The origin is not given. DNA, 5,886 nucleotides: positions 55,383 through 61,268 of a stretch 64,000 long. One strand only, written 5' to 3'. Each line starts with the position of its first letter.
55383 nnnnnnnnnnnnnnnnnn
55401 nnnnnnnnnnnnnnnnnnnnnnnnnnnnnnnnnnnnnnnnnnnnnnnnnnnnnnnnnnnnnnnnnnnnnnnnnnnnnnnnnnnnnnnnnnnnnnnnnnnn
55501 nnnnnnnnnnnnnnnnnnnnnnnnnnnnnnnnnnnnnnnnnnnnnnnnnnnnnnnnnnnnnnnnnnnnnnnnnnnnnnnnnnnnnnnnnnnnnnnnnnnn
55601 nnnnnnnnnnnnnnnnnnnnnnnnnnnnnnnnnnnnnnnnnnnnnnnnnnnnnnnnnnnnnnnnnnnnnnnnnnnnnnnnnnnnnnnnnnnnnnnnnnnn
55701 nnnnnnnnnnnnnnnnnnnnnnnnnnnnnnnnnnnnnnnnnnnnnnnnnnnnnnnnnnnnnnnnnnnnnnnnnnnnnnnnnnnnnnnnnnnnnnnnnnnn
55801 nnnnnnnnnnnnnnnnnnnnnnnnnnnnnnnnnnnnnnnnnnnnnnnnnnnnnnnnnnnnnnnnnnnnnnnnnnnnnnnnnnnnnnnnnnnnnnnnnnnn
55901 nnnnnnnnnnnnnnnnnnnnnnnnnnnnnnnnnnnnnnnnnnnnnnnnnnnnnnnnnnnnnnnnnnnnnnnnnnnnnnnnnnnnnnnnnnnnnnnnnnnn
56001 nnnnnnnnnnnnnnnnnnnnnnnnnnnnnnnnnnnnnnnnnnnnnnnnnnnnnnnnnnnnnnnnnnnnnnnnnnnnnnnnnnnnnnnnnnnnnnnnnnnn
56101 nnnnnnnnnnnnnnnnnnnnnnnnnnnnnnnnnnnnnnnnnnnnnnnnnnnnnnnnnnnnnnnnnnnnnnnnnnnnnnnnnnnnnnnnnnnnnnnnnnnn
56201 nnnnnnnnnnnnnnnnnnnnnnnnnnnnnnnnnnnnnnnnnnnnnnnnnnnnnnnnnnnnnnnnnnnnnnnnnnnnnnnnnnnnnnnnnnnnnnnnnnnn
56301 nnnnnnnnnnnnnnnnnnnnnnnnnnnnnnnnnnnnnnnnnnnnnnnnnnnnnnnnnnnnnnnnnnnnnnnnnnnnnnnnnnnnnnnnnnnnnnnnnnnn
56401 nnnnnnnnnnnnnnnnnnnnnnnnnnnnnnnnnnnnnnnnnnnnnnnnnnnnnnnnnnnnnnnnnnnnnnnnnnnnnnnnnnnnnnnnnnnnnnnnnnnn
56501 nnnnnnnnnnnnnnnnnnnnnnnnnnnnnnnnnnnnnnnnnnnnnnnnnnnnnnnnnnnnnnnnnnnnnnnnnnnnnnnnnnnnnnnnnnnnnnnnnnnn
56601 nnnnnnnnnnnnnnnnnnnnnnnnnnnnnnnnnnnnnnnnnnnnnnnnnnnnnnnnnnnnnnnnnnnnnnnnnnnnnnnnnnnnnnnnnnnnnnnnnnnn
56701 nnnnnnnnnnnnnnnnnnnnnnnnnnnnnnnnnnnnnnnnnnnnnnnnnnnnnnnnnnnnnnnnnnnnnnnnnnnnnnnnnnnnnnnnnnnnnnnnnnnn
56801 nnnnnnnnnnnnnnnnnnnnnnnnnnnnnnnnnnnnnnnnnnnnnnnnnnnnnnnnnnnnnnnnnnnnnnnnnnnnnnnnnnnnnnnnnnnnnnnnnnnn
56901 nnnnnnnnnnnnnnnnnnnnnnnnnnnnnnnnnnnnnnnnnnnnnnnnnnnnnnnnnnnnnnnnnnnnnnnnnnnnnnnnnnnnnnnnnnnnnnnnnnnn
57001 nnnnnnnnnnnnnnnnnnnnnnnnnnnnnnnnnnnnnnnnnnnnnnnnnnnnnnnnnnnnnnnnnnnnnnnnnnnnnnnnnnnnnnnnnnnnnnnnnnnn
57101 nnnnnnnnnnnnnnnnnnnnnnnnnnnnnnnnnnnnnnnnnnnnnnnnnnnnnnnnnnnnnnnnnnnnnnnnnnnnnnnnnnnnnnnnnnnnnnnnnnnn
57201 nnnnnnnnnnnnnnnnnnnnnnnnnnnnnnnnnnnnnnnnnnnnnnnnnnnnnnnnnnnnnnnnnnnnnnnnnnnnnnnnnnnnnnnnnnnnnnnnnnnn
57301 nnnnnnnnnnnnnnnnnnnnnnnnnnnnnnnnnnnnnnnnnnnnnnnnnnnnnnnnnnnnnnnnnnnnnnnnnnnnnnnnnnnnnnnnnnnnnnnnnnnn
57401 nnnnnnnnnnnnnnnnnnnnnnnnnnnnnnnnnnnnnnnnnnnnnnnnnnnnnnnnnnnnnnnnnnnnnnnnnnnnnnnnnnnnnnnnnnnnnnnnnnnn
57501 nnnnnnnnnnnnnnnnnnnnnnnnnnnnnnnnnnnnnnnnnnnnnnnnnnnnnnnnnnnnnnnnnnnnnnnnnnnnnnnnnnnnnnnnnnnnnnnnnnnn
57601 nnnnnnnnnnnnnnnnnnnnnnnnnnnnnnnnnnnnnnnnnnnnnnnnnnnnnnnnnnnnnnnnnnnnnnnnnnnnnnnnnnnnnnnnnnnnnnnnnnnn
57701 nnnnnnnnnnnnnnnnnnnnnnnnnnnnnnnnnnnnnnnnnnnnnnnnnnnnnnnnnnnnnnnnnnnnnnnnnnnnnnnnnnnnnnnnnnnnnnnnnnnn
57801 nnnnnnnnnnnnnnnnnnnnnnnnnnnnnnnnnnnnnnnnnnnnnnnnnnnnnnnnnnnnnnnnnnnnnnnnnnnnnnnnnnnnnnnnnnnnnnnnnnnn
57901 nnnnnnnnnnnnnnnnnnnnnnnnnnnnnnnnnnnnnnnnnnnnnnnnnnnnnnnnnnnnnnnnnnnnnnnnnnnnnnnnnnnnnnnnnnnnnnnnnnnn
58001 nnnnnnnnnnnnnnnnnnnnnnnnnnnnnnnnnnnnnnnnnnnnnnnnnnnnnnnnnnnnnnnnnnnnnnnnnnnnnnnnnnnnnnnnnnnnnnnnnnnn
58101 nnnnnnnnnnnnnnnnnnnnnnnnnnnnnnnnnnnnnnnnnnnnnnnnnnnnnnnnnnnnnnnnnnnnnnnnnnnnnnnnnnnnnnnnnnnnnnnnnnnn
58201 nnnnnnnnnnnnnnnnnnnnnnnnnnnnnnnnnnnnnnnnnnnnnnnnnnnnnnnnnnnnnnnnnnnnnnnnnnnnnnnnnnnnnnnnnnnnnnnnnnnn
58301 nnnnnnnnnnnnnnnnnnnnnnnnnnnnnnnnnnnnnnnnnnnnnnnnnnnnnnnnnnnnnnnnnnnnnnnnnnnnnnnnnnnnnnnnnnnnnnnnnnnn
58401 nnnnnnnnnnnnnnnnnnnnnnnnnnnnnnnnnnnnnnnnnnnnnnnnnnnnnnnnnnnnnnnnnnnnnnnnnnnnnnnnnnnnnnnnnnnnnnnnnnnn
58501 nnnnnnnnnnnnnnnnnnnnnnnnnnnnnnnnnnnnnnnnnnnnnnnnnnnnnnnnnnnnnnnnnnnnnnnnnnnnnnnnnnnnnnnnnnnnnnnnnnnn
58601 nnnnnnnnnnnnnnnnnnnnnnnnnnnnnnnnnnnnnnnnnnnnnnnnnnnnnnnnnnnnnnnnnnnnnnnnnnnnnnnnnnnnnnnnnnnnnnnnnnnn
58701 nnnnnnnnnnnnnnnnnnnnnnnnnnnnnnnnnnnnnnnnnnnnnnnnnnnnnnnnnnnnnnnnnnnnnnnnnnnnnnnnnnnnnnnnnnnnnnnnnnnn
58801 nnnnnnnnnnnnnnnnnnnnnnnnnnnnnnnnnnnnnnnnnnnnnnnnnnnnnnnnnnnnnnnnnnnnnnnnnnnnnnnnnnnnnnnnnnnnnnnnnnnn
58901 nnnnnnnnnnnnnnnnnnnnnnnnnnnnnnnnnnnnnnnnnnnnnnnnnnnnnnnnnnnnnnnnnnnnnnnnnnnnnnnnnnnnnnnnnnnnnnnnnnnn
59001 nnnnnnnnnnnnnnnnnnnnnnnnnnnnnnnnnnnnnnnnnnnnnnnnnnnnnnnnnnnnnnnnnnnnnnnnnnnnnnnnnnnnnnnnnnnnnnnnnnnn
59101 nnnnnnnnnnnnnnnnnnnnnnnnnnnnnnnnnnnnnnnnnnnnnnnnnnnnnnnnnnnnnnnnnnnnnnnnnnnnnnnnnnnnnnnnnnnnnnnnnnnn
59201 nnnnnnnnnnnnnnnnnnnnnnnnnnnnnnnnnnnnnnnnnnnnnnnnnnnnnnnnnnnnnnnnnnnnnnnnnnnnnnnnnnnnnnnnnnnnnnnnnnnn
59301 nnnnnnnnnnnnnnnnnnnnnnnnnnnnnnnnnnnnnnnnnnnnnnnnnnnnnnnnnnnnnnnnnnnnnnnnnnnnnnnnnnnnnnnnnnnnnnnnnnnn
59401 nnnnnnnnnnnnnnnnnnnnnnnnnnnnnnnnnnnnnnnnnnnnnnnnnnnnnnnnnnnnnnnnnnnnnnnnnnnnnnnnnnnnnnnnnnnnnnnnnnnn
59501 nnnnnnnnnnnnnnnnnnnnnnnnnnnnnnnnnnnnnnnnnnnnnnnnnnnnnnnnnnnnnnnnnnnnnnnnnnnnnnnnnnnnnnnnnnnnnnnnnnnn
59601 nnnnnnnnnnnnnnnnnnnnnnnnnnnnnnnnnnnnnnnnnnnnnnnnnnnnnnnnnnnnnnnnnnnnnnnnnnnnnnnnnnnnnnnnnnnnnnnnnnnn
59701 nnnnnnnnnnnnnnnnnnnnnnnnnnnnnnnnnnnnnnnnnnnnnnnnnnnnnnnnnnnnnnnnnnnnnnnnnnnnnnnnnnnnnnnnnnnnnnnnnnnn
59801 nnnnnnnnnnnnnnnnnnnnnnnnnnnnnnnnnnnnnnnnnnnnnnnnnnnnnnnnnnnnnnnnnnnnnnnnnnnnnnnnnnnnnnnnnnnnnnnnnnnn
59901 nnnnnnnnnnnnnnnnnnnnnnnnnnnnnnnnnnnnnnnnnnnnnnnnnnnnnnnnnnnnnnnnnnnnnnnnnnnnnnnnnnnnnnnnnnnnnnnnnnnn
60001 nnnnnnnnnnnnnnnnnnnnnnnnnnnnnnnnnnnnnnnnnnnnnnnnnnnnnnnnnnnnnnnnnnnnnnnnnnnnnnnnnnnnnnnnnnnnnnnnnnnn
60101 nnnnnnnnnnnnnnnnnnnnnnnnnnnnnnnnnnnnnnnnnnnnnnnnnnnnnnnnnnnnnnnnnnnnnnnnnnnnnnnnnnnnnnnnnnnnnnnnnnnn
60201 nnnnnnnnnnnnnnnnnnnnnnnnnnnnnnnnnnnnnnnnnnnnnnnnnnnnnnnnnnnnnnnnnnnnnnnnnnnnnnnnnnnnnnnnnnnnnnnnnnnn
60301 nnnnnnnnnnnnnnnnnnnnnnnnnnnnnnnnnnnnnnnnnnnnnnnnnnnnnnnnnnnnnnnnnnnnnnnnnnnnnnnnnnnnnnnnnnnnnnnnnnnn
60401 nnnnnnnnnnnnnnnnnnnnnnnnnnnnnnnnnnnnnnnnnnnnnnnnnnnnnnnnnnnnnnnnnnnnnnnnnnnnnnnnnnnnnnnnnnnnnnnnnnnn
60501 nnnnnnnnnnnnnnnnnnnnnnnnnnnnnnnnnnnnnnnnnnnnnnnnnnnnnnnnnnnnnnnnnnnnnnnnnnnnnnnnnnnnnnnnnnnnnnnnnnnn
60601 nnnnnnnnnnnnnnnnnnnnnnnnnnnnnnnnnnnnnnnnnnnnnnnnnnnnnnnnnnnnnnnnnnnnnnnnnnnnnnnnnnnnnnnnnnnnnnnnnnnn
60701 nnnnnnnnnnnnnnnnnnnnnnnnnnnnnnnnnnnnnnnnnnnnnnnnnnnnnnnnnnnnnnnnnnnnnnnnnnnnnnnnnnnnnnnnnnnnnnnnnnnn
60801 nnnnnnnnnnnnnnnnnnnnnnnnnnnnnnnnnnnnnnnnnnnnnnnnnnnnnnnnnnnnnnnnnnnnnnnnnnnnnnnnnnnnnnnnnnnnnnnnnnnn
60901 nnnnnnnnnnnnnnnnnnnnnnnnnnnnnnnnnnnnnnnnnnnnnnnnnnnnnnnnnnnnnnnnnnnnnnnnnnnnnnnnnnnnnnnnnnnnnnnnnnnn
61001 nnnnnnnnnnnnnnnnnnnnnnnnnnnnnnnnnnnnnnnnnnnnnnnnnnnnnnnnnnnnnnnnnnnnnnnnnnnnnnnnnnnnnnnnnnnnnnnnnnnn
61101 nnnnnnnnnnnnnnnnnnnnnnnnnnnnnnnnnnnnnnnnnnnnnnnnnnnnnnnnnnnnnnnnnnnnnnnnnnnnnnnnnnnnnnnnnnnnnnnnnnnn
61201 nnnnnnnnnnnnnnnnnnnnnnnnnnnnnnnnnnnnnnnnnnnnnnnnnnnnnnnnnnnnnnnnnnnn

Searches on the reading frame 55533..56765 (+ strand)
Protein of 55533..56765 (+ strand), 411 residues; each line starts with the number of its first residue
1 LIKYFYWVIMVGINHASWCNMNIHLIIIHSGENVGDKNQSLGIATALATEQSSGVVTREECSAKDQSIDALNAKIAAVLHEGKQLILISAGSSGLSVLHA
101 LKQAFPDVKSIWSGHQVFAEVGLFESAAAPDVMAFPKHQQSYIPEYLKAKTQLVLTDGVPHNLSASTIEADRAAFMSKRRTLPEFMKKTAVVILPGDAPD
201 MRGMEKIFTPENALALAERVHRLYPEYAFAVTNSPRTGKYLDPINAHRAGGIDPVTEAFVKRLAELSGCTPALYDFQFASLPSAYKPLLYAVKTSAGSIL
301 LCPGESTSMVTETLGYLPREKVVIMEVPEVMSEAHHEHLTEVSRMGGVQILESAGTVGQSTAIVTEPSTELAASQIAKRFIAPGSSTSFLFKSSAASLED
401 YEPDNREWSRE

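Call 21: search_protein_families(library=pfam, proteins=[window:55533-56765:+], max_evalue=0.01)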
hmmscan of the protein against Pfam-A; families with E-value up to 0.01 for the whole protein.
window:55533-56765:+ (411 aa): 1 family
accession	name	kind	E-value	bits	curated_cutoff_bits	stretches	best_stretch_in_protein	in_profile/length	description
PF06258.17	Mito_fiss_Elm1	-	6.3e-10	39.1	27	1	35-240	2-194/304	Mitochondrial fission ELM1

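Call 75: search_protein_families(library=ncbifam, proteins=[window:55533-56765:+], max_evalue=0.01)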
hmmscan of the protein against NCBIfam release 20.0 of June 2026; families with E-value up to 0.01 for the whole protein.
window:55533-56765:+ (411 aa): 0 families

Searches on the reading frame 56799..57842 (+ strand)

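Call 84: search_protein_families(library=pfam, proteins=[window:56799-57842:+], max_evalue=0.0001)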
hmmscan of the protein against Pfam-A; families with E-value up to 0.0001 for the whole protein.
window:56799-57842:+ (348 aa): 1 family
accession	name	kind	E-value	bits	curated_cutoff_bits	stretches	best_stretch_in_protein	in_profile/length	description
PF01757.29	Acyl_transf_3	-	1.1e-27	97.4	31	1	4-330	1-320/326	Acyltransferase domain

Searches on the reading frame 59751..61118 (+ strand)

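Call 84: search_protein_families(library=pfam, proteins=[window:59751-61118:+], max_evalue=0.0001)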
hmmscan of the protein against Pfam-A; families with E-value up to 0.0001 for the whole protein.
window:59751-61118:+ (456 aa): 3 families
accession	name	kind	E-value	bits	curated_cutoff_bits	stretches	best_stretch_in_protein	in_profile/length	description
PF13302.13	Acetyltransf_3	-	3.9e-35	122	25.4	1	6-147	1-138/138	Acetyltransferase (GNAT) domain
PF02567.21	PhzC-PhzF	-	4.4e-27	95.7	27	1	202-443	10-268/281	Phenazine biosynthesis-like protein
PF00583.31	Acetyltransf_1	-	1.2e-07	32.4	20.7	1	50-146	25-116/116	Acetyltransferase (GNAT) family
